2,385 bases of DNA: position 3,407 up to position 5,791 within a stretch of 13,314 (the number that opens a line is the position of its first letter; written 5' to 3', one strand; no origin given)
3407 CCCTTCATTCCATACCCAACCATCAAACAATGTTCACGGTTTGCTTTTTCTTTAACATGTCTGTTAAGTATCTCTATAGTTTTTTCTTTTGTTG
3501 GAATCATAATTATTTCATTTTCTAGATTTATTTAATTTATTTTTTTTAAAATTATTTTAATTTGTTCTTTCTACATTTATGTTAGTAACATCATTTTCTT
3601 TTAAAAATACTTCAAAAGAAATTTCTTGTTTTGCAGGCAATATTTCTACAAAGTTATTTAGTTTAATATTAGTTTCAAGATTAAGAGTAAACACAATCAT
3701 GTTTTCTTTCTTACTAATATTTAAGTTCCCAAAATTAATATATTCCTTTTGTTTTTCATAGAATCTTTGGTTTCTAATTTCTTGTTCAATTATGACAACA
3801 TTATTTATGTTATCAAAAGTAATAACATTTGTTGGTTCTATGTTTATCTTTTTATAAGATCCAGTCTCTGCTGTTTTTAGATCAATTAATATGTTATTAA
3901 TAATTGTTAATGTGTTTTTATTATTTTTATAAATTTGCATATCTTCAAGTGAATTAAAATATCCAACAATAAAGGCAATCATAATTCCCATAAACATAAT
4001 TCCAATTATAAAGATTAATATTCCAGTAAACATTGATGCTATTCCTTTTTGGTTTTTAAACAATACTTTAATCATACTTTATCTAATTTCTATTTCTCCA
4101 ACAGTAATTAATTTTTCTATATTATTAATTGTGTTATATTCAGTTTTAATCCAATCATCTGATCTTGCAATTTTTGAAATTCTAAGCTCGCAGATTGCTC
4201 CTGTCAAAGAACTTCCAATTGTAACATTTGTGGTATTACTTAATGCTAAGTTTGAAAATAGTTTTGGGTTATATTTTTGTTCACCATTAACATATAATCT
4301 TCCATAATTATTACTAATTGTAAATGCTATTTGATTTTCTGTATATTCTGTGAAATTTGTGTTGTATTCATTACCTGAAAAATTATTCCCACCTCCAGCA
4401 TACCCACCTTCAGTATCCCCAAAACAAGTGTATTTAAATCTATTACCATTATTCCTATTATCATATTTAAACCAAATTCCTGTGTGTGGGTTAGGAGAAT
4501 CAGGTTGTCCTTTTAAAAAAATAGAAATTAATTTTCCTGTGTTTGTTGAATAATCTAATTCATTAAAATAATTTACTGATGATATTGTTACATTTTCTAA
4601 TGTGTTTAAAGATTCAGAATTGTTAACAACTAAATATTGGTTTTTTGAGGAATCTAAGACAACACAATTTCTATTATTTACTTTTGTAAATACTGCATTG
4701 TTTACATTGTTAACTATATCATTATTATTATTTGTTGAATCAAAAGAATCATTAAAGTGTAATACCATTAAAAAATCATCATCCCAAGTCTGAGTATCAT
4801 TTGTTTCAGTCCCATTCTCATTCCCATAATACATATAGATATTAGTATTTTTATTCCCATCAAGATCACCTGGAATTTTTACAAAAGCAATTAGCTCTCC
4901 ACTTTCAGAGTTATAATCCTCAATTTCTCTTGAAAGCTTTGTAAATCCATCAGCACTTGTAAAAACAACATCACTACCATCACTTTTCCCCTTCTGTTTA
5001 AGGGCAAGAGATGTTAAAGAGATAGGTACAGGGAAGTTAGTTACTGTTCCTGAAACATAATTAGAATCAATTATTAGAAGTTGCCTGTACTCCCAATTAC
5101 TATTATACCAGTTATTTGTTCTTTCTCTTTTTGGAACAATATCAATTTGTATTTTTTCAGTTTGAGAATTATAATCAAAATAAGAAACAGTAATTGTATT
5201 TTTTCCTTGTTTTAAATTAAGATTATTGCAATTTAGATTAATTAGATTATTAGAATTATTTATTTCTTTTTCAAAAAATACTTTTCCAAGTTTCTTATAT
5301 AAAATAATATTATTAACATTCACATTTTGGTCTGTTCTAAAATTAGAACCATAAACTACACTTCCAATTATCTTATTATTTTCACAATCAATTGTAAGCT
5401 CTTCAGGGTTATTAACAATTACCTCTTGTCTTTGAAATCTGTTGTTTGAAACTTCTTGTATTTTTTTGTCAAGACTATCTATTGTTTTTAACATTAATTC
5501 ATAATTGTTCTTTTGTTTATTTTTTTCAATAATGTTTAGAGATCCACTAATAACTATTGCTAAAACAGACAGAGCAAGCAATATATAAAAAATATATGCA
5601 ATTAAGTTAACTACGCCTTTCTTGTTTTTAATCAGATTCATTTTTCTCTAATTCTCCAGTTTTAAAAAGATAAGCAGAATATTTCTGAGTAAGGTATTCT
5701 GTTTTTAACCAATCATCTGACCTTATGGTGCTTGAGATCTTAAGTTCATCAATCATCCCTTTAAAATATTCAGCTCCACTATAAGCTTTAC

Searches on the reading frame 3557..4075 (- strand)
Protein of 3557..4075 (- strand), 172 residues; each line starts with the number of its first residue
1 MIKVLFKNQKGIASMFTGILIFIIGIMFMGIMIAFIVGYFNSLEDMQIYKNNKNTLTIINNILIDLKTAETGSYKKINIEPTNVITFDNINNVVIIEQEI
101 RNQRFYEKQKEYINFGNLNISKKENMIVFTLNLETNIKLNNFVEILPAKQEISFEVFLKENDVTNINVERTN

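Call 3: search_protein_families(library=pfam, proteins=[window:3557-4075:-], max_evalue=1)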
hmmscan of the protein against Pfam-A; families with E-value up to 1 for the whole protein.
window:3557-4075:- (172 aa): 2 families
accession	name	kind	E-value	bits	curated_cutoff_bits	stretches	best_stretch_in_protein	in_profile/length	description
PF11346.13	DUF3149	-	0.0086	16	23.2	0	3-44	2-37/40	Protein of unknown function (DUF3149)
PF16111.11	DUF4829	-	0.18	13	25.5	1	76-162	25-109/119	Domain of unknown function (DUF4829)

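Call 4: search_protein_families(library=ncbifam, proteins=[window:3557-4075:-], max_evalue=1)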
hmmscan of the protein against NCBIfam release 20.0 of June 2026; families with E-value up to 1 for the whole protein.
window:3557-4075:- (172 aa): 3 families
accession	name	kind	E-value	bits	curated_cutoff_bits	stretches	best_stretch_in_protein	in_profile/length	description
TIGR04518.1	ECF_S_folT_fam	subfamily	0.0073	16.1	60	1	12-135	62-121/163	folate family ECF transporter S component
NF008160.0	PRK10913.1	equivalog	0.1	12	483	1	14-52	101-138/300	dipeptide ABC transporter permease DppC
NF046073.1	UpsA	equivalog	0.15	12.2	130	1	9-84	1-77/136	pilin subunit UpsA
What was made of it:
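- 3557..4075 (-): Third gene of the cluster (C172): a small protein with a pilin-like hydrophobic N-terminus (KNQKG|IASMF...). Only a weak UpsA hit, E=0.15 (call 4).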

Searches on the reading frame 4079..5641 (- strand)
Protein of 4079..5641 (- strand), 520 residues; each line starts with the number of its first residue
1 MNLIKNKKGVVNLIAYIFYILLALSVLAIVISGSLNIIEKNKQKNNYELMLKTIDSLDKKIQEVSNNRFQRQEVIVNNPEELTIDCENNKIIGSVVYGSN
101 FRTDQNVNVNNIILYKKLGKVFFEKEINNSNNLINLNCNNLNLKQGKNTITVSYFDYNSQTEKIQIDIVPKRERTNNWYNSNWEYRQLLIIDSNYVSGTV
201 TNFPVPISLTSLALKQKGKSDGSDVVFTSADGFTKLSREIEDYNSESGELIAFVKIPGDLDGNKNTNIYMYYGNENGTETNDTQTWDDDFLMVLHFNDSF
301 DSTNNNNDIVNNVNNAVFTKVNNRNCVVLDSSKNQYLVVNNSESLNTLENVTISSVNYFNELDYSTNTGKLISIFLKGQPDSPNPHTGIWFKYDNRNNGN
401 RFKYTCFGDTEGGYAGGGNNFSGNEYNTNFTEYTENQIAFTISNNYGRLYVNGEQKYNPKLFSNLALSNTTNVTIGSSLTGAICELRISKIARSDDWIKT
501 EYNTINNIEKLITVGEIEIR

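Call 3: search_protein_families(library=pfam, proteins=[window:4079-5641:-], max_evalue=1)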
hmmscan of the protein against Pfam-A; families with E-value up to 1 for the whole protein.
window:4079-5641:- (520 aa): 3 families
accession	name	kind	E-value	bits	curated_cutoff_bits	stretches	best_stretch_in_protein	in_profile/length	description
PF10102.14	DUF2341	-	1.2e-08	35.8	23.4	1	221-300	1-72/84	Domain of unknown function (DUF2341)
PF13385.13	Laminin_G_3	-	9.5e-08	32.8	27.6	1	379-498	26-150/151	Concanavalin A-like lectin/glucanases superfamily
PF21011.2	CetZ_C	-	0.072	13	21.6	1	337-375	36-73/180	Tubulin-like CetZ, C-terminal domain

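Call 4: search_protein_families(library=ncbifam, proteins=[window:4079-5641:-], max_evalue=1)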
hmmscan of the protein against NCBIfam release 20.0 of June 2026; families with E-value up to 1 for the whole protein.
window:4079-5641:- (520 aa): 0 families

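Call 47: search_solved_structures(query=window:4079-5641:-, max_evalue=1)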
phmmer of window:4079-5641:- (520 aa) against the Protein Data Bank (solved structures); distinct sequences matched with E-value up to 1: 1.
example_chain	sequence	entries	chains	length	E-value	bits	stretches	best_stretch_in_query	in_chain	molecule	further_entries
7mcd_A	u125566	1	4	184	0.043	15.7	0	212-255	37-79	AI-designed TIM-barrel F15C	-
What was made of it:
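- Tried and rejected: A PDB sequence search with B520 found no solved relative (call 47).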
